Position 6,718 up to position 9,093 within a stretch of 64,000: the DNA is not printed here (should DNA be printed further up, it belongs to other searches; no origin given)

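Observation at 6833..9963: Candidate undescribed defence operon: HTH-SF2 helicase + small Cys protein + UPF0489 (arginase/deacetylase-fold) enzyme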

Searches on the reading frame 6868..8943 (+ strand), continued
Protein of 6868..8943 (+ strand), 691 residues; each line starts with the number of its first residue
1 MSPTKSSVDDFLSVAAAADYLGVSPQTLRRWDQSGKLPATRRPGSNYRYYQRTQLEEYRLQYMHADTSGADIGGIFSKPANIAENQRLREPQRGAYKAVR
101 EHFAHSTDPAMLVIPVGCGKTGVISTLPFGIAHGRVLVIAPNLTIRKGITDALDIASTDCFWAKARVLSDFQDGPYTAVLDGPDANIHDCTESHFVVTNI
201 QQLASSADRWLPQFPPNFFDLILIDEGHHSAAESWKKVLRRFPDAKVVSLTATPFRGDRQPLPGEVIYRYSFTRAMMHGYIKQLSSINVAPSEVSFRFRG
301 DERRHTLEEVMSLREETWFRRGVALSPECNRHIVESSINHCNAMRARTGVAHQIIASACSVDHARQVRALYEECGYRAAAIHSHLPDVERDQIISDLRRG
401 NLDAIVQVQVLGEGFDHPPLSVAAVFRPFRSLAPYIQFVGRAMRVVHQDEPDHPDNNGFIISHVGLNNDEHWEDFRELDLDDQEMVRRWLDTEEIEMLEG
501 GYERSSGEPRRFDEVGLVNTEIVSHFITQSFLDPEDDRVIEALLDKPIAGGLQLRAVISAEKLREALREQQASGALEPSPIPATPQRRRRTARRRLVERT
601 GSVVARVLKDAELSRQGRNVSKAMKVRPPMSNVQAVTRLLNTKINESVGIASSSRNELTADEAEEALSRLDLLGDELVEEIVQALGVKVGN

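Call 25: get_annotated_region(hit=H21, flank=4000)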
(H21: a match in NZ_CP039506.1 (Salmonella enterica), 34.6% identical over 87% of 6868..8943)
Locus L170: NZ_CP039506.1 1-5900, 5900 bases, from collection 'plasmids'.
description: Salmonella enterica subsp. enterica serovar Worthington strain 7101.67 plasmid p7101_67-3, complete sequence
organism: Salmonella enterica (NCBI taxid 1160769)
taxonomy: Bacteria; Pseudomonadota; Gammaproteobacteria; Enterobacterales; Enterobacteriaceae; Salmonella; Salmonella enterica
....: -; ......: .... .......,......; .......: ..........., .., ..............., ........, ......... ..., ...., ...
typing (MOB-suite, as given by PLSDB): mobilizable; relaxase MOBP
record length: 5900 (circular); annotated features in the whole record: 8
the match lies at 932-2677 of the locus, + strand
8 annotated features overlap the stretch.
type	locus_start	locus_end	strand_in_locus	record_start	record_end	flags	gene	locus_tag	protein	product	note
CDS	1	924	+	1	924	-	-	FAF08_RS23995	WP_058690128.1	replication initiation protein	-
CDS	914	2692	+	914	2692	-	-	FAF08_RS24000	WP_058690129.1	DEAD/DEAH box helicase family protein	-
CDS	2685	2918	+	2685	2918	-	-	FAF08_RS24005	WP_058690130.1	hypothetical protein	-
CDS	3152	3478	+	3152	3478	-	-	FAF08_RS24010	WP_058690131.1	MobC family plasmid mobilization relaxosome protein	-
CDS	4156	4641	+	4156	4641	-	-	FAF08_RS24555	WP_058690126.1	MbeB family mobilization protein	-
CDS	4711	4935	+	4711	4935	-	-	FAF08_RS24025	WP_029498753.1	MbeD family mobilization/exclusion protein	-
CDS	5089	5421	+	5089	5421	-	-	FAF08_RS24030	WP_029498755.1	type II toxin-antitoxin system RelE/ParE family toxin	-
CDS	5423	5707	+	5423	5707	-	nadS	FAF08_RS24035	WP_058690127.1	NadS family protein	-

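Call 26: get_annotated_region(hit=H5, flank=6000)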
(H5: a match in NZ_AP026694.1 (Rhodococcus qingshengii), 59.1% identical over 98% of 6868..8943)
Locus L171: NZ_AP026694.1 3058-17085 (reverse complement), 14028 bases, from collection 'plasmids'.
description: Rhodococcus qingshengii strain N9T-4 plasmid pN9T4-3, complete sequence
organism: Rhodococcus qingshengii (NCBI taxid 334542)
taxonomy: Bacteria; Actinomycetota; Actinomycetes; Mycobacteriales; Nocardiaceae; Rhodococcus; Rhodococcus qingshengii
host: -; source: cruid oil; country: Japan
typing (MOB-suite, as given by PLSDB): non-mobilizable; replicon rep_cluster_1626
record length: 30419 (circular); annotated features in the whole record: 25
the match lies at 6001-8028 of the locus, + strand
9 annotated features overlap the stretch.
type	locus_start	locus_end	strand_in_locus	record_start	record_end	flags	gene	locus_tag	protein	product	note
CDS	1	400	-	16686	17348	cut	-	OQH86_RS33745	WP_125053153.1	sigma factor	GO:0006352 - DNA-templated transcription initiation [Evidence IEA]; GO:0006355 - regulation of DNA-templated ...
CDS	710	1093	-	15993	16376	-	-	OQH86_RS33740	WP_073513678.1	hypothetical protein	-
CDS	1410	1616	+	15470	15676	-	-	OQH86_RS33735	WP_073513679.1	hypothetical protein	-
CDS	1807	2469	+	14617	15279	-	-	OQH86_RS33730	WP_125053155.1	GNAT family N-acyltransferase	-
CDS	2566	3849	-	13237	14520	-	-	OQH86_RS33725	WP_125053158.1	IS256 family transposase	-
CDS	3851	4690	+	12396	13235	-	-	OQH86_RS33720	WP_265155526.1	ThiF family adenylyltransferase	-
CDS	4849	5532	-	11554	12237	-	-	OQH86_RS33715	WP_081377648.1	recombinase family protein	GO:0006310 - DNA recombination [Evidence IEA]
CDS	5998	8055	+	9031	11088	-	-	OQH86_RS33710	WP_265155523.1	DEAD/DEAH box helicase family protein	-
CDS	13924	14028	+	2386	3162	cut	-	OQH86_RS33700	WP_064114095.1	ParA family protein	-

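Call 27: get_annotated_region(hit=H4, flank=6000)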
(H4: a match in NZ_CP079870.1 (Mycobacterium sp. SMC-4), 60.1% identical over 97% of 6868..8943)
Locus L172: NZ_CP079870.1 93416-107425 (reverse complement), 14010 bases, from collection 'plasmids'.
description: Mycobacterium sp. SMC-4 plasmid pSMC-4_1, complete sequence
organism: Mycobacterium sp. SMC-4 (NCBI taxid 2857059)
taxonomy: Bacteria; Actinomycetota; Actinomycetes; Mycobacteriales; Mycobacteriaceae; Mycobacterium; Mycobacterium sp. SMC-4
host: -; source: Homo sapiens,sputum; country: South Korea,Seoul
typing (MOB-suite, as given by PLSDB): non-mobilizable
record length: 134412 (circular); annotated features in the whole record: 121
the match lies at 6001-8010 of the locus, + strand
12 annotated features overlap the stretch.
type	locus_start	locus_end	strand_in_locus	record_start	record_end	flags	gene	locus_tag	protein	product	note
CDS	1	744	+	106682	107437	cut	-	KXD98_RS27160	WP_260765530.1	hypothetical protein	-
CDS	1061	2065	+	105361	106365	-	-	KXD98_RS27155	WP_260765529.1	ImmA/IrrE family metallo-endopeptidase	-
CDS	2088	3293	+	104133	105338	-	-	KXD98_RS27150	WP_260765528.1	site-specific integrase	-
CDS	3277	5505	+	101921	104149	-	-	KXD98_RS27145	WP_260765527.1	tyrosine-type recombinase/integrase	GO:0015074 - DNA integration [Evidence IEA]; GO:0006310 - DNA recombination [Evidence IEA]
CDS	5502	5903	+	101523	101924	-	-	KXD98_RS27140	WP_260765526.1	transposase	-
CDS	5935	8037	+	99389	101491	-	-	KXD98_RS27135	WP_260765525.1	DEAD/DEAH box helicase family protein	-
CDS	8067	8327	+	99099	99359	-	-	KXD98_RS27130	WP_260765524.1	hypothetical protein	-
CDS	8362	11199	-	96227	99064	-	-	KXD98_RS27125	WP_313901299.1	DNA methyltransferase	-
CDS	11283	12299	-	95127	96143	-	-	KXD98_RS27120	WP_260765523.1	hypothetical protein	-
CDS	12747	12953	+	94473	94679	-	-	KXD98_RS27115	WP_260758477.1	hypothetical protein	-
CDS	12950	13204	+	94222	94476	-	-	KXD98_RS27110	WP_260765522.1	hypothetical protein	-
CDS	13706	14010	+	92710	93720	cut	-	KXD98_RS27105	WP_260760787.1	GGDEF domain-containing protein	-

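Call 34: search_solved_structures(query=A2, max_evalue=0.001)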
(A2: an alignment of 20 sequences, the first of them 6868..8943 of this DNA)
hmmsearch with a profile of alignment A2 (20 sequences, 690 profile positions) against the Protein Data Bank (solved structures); distinct sequences matched with E-value up to 0.001: 25.
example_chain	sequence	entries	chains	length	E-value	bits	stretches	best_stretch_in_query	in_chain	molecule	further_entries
6jde_B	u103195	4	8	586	6.3e-20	74.5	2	355-448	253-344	Putative DNA repair helicase RadD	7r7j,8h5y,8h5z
7clg_A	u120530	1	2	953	2.3e-16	62.7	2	194-265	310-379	Putative helicase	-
3h1t_A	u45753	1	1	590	3.2e-12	49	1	204-288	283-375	Type I site-specific restriction-modification system, R (Restriction) subunit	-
1c4o_A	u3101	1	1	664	1.6e-08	36.8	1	357-448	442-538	DNA NUCLEOTIDE EXCISION REPAIR ENZYME UVRB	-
1d2m_A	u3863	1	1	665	1.6e-08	36.8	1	357-448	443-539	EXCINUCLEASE ABC SUBUNIT B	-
3uwx_B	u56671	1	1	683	4.9e-08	35.2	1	371-447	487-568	UvrABC system protein B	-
1t5l_A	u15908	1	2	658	4.9e-08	35.2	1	369-448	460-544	UvrABC system protein B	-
2fdc_A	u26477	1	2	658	4.9e-08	35.2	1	369-448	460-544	UvrABC system protein B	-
1d9z_A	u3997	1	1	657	5e-08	35.1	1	369-448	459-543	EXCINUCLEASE UVRABC COMPONENT UVRB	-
1d9x_A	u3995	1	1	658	5.1e-08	35.1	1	369-448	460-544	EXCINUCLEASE UVRABC COMPONENT UVRB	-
6o8h_A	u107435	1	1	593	5.1e-08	35.1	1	369-448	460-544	UvrABC system protein B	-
6o8g_A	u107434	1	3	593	5.9e-08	34.9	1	369-448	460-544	UvrABC system protein B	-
6o8e_A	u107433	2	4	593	6.2e-08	34.8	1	369-448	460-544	UvrABC system protein B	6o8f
2d7d_A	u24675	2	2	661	6.7e-08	34.7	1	373-448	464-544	UvrABC system protein B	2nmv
3v4r_A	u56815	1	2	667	6.9e-08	34.7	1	373-448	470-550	UvrABC system protein B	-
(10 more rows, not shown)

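Call 43: search_dna_similar(query=window:6868-8943:+, collection=phages, mode=protein, max_rows=15)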
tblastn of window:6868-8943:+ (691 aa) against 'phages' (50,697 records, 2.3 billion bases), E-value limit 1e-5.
Records with a match: 1115; places in all: 1115; records where one place covers at least 80% of the query: 0.
Best place of each record, by identity: <60% 1115.
By first word of the organism name: Mycobacterium 382; Vibrio 96; Escherichia 68; Klebsiella 62; Streptococcus 58; Salmonella 53; Pseudomonas 43; Bacteriophage 23; Rhizobium 19; Stenotrophomonas 19; and 73 more.
By host as written in the record: Mycobacterium smegmatis mc2 155 285; - 110; Mycobacterium smegmatis mc#155 59; Klebsiella pneumoniae 35; Vibrio lentus 34; Escherichia coli 25; Stenotrophomonas maltophilia 16; Salmonella enterica subsp. enterica serovar Enteritidis PT1 14; and 297 more.
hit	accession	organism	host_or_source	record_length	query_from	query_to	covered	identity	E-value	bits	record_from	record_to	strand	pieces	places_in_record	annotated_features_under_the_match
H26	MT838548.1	Bacteriophage sp.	human fecal samples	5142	68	491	61%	27.0%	1e-24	115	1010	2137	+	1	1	record has no annotation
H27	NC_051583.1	Mycobacterium phage Saguaro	Mycobacterium smegmatis mc#155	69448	84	548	67%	24.0%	3e-11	73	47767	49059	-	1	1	54: helicase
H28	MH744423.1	Mycobacterium phage Saguaro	Mycobacterium smegmatis mc#155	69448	84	548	67%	24.0%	3e-11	73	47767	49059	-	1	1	54: DNA helicase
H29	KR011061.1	Skermania phage SPI1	Skermania piniformis NM40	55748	83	497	60%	26.9%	3e-11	73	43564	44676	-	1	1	putative helicase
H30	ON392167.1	Mycobacterium phage Zenteno07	Mycobacterium smegmatis mc#155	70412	26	445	61%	26.2%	2e-8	64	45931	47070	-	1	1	56: DNA helicase | 57: hypothetical protein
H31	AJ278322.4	Corynebacterium phage BFK20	Brevibacterium flavum CCM251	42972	19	469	65%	24.2%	6e-9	66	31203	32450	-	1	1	ORF41: gp41, helicase | ORF42: gp42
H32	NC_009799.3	Corynebacterium phage BFK20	Brevibacterium flavum CCM251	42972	19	469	65%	24.2%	6e-9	66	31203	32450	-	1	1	ORF41: DNA helicase | ORF42: nucleoside 2-deoxyribosyltransferase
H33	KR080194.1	Mycobacterium phage Vincenzo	Mycobacterium smegmatis mc2 155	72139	86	503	60%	25.6%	6e-12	76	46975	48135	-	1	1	49: DNA helicase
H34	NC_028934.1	Mycobacterium phage Vincenzo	Mycobacterium smegmatis mc2 155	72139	86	503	60%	25.6%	6e-12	76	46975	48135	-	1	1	49: DNA helicase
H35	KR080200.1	Mycobacterium phage AlanGrant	Mycobacterium smegmatis mc2 155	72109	86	503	60%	25.4%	1e-11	74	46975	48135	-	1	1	50: DNA helicase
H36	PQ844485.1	Mycobacterium phage Hashim76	Mycobacterium smegmatis mc2 155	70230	26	445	61%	25.2%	2e-8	64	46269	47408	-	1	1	55: DNA helicase | 56: hypothetical protein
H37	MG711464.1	Faecalibacterium phage FP_Lugh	Faecalibacterium prausnitzii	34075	68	445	55%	27.9%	4e-25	117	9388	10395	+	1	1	SSL2 helicase | single-stranded DNA-binding protein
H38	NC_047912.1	Faecalibacterium phage FP_Lugh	Faecalibacterium prausnitzii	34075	68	445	55%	27.9%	4e-25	117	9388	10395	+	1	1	DNA helicase | DUF669 domain-containing protein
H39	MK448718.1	Streptococcus phage Javan253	Streptococcus henryi DSM_19005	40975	88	455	53%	28.4%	6e-28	126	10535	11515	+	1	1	DNA helicase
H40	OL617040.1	Flyfo podovirus Tbat2_2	Pteropus tonganus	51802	86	484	58%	26.2%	5e-14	82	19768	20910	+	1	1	putative helicase DEXDc superfamily protein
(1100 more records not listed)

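Call 48: search_protein_families(library=pfam, alignment_id=A3, max_evalue=0.001)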
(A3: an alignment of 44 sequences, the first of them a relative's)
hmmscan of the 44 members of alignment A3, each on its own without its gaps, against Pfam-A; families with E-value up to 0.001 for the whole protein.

A. member 1, L142:9232-9747:+ (171 aa): 0 families

B. families by the number of members that match (of 44 scanned): 45 families (the first 25 are shown)
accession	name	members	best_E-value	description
PF02384.22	N6_Mtase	2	8.9e-62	N-6 DNA Methylase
PF13565.12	HTH_32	2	5e-15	Homeodomain-like domain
PF13560.12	HTH_31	2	9.3e-10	Helix-turn-helix domain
PF01381.28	HTH_3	2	6.2e-08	Helix-turn-helix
PF13551.12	HTH_29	2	2.8e-07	Winged helix-turn helix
PF13518.12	HTH_28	2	5.7e-07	Helix-turn-helix domain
PF13384.12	HTH_23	2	4.1e-06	Homeodomain-like domain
PF20473.4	MmeI_Mtase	1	2.2e-83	MmeI, DNA-methyltransferase domain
PF22557.2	DuOB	1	3e-70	Dual OB-containing domain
PF14350.11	Beta_protein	1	1.5e-66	Beta protein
PF04250.19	DUF429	1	4e-54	Protein of unknown function (DUF429)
PF20466.3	MmeI_TRD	1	1.3e-53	MmeI, target recognition domain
PF12358.13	DUF3644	1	1e-52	Domain of unknown function (DUF3644)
PF00239.26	Resolvase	1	4.3e-42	Resolvase, N terminal domain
PF09917.15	DUF2147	1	2e-39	Uncharacterized protein conserved in bacteria (DUF2147)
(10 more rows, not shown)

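Call 49: search_protein_families(library=padloc, alignment_id=A3, max_evalue=0.00001)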
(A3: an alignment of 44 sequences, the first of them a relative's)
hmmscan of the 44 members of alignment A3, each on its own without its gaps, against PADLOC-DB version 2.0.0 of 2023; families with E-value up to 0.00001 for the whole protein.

A. member 1, L142:9232-9747:+ (171 aa): 0 families

B. families by the number of members that match (of 44 scanned): 104 families (the first 25 are shown)
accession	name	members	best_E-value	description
PDLC04134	mad2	3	1.9e-48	mads_2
PDLC03021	MTase_I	2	8.8e-161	Type I methyltransferase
PDLC03404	REase_II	2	6.5e-114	Type II restriction enzyme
PDLC03598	REase_MTase_IIG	1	0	Type IIG restriction enzyme-methyltransferase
PDLC02403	Aga_TIR-PNTD1-PNTD2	1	9.6e-126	Class I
PDLC03817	RTasSbcB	1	4.9e-122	DRT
PDLC04948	PDC-S19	1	4.4e-120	-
PDLC02421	Aga_TIR-PNTD1-PNTD2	1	8.6e-112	Class I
PDLC03025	MTase_I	1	1.5e-111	Type I methyltransferase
PDLC00159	HamA1|HamA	1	5e-111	DUF1837 domain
PDLC04653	PDC-M45A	1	1e-89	-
PDLC03036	MTase_I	1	7.5e-81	Type I methyltransferase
PDLC03026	MTase_I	1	1.6e-70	Type I methyltransferase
PDLC03599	REase_MTase_IIG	1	3.1e-68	Type IIG restriction enzyme-methyltransferase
PDLC03627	REase_MTase_IIG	1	3.2e-64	Type IIG restriction enzyme-methyltransferase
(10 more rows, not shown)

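Call 50: get_annotated_region(hit=H20, flank=5000)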
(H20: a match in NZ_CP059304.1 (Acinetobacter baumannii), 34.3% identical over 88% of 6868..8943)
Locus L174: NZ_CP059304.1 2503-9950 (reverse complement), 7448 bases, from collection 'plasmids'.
description: Acinetobacter baumannii strain AC1633 plasmid pAC1633-3, complete sequence
organism: Acinetobacter baumannii (NCBI taxid 470)
taxonomy: Bacteria; Pseudomonadota; Gammaproteobacteria; Moraxellales; Moraxellaceae; Acinetobacter; Acinetobacter baumannii
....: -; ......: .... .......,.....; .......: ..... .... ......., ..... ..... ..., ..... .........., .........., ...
typing (MOB-suite, as given by PLSDB): mobilizable; replicon rep_cluster_1283; relaxase MOBQ
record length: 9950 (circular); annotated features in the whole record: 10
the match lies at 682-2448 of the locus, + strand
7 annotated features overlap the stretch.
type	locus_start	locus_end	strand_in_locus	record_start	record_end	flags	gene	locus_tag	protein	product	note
CDS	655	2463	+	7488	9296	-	-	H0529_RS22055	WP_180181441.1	DEAD/DEAH box helicase family protein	-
CDS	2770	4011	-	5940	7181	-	-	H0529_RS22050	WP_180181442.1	HipA domain-containing protein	-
CDS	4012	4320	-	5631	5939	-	-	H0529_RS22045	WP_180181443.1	helix-turn-helix domain-containing protein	-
CDS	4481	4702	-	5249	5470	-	-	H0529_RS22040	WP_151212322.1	hypothetical protein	-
CDS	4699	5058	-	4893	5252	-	-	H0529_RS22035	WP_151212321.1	hypothetical protein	-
CDS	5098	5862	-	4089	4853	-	-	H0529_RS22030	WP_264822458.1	MobA/MobL family protein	-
CDS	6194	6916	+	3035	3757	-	-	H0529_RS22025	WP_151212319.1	hypothetical protein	-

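Call 51: get_annotated_region(hit=H15, flank=5000)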
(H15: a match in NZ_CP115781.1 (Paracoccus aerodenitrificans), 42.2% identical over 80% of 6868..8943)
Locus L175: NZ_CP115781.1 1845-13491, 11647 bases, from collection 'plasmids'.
description: Paracoccus aerodenitrificans strain SCSIO 75817 plasmid p2, complete sequence
organism: Paracoccus aerodenitrificans (NCBI taxid 3017781)
taxonomy: Bacteria; Pseudomonadota; Alphaproteobacteria; Rhodobacterales; Paracoccaceae; Paracoccus; Paracoccus aerodenitrificans
host: -; source: cell culture,sediment; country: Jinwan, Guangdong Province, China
typing (MOB-suite, as given by PLSDB): conjugative; relaxase MOBQ; mating-pair formation MPF_T
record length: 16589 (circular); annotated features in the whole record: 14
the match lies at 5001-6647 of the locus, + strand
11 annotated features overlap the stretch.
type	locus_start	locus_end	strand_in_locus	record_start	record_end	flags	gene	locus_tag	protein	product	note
CDS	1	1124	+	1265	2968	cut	-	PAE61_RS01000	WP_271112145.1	N-6 DNA methylase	GO:0006306 - DNA methylation [Evidence IEA]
CDS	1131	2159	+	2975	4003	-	-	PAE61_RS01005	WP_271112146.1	DNA adenine methylase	GO:0032775 - DNA methylation on adenine [Evidence IEA]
CDS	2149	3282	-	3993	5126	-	-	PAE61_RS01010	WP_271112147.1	HNH endonuclease signature motif containing protein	-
CDS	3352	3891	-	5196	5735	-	-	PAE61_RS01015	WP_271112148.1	recombinase family protein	GO:0006310 - DNA recombination [Evidence IEA]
CDS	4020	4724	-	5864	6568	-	-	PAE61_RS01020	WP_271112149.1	hypothetical protein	-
CDS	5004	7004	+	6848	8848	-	-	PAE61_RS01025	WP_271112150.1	DEAD/DEAH box helicase family protein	-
CDS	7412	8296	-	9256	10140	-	-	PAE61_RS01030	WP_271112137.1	zincin-like metallopeptidase domain-containing protein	-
CDS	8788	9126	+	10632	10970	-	-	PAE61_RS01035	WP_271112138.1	hypothetical protein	-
CDS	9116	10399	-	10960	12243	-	mobQ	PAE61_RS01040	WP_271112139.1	MobQ family relaxase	-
CDS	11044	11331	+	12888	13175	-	-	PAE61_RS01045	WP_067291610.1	mobilization protein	-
CDS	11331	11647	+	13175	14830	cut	-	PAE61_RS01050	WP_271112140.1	type IV secretory system conjugative DNA transfer family protein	-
